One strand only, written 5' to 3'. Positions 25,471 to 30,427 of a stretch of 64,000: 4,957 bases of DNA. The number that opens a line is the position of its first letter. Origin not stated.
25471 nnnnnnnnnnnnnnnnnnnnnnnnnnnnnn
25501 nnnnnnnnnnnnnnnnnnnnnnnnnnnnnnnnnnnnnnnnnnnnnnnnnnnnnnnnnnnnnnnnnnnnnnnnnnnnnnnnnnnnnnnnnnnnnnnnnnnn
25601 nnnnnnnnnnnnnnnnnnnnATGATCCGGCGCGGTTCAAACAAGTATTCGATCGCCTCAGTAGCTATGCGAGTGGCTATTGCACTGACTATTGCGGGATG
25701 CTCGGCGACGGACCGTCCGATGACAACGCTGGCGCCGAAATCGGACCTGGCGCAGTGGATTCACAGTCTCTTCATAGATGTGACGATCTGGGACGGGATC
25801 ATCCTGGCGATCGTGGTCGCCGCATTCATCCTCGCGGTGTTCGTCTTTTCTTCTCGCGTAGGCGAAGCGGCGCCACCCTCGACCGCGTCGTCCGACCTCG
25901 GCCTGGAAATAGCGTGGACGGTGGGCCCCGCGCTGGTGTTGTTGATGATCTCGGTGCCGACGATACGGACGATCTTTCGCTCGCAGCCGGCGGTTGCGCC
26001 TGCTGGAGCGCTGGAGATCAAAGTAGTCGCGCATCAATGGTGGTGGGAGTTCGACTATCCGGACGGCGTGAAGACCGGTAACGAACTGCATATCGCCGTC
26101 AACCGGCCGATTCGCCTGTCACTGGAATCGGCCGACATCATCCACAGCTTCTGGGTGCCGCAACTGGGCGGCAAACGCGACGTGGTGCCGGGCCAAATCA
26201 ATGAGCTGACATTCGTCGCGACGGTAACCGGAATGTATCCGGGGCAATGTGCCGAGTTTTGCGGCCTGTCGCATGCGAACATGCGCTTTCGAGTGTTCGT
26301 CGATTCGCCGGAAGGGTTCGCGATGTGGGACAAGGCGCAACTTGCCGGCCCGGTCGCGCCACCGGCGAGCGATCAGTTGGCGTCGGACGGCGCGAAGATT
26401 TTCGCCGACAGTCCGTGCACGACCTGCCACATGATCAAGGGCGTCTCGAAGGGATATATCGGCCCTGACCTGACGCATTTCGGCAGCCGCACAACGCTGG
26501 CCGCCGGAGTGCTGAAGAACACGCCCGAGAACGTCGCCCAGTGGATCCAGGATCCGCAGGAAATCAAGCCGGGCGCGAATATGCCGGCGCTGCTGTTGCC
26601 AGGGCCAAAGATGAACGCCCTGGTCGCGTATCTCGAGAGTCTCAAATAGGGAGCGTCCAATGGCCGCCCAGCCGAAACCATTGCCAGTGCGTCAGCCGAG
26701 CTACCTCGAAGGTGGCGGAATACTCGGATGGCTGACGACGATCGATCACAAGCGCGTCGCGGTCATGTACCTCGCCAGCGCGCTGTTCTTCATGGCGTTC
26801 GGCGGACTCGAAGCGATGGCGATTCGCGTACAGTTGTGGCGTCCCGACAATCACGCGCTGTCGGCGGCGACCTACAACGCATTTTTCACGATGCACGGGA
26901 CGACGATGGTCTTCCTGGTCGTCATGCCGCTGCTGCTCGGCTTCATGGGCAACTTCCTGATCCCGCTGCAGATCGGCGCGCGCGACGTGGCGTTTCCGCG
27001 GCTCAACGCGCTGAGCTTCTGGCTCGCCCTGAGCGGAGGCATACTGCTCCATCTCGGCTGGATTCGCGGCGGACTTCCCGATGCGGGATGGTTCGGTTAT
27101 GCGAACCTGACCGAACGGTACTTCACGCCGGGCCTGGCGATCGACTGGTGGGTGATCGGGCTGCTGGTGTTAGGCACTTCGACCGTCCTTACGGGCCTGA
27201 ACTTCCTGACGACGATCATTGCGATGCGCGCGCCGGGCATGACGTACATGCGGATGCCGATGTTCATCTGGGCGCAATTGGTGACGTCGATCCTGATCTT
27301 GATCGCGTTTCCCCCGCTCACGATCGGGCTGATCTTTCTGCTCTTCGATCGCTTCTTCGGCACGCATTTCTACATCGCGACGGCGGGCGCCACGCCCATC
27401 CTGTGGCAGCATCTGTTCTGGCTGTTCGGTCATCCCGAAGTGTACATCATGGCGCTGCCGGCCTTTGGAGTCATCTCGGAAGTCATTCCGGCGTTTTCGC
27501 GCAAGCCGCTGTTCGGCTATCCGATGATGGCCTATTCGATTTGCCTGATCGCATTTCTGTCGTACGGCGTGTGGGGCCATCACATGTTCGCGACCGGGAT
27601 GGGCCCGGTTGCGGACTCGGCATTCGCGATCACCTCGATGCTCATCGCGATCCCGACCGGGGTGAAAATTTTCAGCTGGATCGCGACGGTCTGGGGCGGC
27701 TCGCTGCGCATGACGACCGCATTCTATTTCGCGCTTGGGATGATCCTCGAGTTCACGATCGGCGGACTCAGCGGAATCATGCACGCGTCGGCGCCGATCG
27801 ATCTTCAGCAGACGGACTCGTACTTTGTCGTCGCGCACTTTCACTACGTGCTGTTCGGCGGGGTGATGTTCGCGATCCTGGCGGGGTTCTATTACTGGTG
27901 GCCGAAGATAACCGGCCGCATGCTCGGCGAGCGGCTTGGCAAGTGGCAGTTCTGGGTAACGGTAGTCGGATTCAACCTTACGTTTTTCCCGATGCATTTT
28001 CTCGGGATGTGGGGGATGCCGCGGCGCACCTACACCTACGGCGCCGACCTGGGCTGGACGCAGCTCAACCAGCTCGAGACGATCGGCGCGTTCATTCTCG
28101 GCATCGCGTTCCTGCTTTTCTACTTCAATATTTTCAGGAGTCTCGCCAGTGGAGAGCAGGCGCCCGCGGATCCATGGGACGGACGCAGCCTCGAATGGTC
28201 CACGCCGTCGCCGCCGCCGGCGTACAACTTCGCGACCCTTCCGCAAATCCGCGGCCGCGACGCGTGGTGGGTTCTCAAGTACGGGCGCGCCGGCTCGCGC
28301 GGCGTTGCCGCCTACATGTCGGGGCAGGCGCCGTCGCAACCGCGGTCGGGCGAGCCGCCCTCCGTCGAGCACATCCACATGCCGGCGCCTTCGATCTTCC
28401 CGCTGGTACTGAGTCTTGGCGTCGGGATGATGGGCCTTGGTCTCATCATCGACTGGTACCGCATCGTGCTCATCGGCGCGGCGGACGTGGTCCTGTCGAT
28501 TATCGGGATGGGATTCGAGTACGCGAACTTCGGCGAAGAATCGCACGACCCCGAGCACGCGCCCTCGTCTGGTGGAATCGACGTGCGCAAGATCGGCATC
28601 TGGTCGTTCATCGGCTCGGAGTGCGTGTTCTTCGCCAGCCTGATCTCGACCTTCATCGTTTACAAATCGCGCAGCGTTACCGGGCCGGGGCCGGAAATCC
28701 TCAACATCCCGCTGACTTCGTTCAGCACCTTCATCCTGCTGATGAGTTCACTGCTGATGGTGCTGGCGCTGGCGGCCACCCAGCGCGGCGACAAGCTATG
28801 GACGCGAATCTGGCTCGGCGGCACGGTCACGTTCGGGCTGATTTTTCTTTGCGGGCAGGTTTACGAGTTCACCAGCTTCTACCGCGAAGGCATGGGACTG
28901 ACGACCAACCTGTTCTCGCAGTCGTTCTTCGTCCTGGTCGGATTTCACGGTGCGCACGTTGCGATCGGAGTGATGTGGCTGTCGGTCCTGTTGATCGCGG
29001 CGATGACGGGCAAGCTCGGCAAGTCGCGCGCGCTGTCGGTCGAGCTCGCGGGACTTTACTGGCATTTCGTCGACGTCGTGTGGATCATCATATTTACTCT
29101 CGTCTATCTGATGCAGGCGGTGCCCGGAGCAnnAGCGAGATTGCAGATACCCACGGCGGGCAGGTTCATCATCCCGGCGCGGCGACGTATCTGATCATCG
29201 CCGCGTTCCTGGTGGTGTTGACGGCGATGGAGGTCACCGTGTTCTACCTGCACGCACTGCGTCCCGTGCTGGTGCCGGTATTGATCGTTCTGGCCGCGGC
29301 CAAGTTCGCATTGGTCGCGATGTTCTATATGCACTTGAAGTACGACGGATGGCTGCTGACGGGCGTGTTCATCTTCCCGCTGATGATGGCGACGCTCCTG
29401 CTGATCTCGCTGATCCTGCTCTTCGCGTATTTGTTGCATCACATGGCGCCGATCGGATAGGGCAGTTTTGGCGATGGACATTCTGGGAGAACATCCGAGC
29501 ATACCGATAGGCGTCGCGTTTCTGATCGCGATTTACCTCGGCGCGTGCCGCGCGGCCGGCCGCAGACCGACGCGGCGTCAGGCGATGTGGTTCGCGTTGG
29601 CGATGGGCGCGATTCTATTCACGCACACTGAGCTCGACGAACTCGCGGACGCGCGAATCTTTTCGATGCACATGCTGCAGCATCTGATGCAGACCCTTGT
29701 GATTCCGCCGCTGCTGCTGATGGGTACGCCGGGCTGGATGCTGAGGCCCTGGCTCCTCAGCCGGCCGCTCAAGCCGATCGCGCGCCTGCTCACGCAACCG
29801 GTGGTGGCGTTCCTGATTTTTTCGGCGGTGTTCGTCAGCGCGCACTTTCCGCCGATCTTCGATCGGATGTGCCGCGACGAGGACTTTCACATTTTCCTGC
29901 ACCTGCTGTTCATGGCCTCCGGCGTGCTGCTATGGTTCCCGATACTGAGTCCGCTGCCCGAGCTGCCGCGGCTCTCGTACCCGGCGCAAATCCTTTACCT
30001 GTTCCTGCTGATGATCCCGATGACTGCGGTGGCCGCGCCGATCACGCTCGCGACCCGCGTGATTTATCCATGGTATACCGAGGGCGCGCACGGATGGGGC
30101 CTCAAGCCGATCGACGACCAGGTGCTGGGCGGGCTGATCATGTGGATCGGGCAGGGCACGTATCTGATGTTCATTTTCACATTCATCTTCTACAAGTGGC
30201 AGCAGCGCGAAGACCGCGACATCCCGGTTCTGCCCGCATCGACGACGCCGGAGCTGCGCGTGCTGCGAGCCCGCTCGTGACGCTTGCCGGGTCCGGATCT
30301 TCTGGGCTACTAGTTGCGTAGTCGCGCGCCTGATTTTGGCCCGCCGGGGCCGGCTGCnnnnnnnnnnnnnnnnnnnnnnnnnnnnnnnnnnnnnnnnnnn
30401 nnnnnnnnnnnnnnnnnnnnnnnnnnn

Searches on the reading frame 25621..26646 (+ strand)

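Call 15: search_protein_families(library=pfam, proteins=[window:25621-26646:+], max_evalue=0.001)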
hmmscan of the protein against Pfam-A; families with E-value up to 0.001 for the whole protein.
window:25621-26646:+ (342 aa): 3 families
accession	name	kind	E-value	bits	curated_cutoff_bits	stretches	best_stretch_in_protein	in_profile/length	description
PF00116.26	COX2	-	3.9e-21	75.6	22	1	152-222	44-114/120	Cytochrome C oxidase subunit II, periplasmic domain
PF00034.26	Cytochrom_C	-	4.7e-10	41.1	21.3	1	255-342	2-90/90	Cytochrome c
PF02790.20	COX2_TM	-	2.8e-05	24.6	22.8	1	56-115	28-86/88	Cytochrome C oxidase subunit II, transmembrane domain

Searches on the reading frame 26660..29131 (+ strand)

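Call 15: search_protein_families(library=pfam, proteins=[window:26660-29131:+], max_evalue=0.001)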
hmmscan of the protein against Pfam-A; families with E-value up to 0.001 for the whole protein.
window:26660-29131:+ (824 aa): 2 families
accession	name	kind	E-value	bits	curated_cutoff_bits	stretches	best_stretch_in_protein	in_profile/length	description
PF00115.25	COX1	-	1.6e-155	518.7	34.8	1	32-479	1-436/436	Cytochrome C and Quinol oxidase polypeptide I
PF00510.24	COX3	-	8.5e-14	52.5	23.8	1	573-817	4-255/258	Cytochrome c oxidase subunit III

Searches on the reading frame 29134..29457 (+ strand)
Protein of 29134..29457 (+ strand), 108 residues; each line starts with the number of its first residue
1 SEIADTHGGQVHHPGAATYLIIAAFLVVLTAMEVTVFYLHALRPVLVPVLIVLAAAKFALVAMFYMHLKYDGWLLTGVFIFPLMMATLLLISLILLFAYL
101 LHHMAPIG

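Call 3: search_protein_families(library=pfam, proteins=[window:29134-29457:+], max_evalue=1)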
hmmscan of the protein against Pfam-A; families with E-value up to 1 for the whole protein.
window:29134-29457:+ (108 aa): 1 family
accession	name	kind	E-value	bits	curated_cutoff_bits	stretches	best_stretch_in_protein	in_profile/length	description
PF03626.19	COX4_pro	-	2.7e-11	44.1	28.9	1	20-90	1-71/72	Prokaryotic Cytochrome C oxidase subunit IV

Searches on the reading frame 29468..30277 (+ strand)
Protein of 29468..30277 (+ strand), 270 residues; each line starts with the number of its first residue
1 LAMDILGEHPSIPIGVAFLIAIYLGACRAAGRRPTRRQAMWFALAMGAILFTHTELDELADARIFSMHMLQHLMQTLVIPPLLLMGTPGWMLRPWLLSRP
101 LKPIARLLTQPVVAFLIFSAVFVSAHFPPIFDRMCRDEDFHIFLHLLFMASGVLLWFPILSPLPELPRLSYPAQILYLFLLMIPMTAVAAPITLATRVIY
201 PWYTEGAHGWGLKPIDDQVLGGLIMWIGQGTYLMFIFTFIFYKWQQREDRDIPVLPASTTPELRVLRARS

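Call 3: search_protein_families(library=pfam, proteins=[window:29468-30277:+], max_evalue=1)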
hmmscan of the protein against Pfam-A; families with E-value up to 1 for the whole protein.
window:29468-30277:+ (270 aa): 1 family
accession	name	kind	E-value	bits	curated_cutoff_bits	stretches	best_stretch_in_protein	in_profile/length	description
PF09678.15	Caa3_CtaG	-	6.3e-53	180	27.7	1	22-245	2-235/237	Cytochrome c oxidase caa3 assembly factor (Caa3_CtaG)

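Call 4: search_protein_families(library=ncbifam, proteins=[window:29468-30277:+], max_evalue=1)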
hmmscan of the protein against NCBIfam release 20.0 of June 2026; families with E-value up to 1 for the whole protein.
window:29468-30277:+ (270 aa): 3 families
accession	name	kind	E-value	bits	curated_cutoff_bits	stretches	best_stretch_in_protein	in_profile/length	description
TIGR02737.1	caa3_CtaG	equivalog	1.7e-27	96.7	279.35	2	29-207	38-216/281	cytochrome c oxidase assembly factor CtaG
NF045951.1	MAG0110_fam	subfamily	0.024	13.9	98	1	218-246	13-41/237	MAG0110 family membrane protein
NF038216.1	ABZJ_00895_fam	subfamily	0.74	9.7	33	1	181-247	66-132/134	ABZJ_00895 family protein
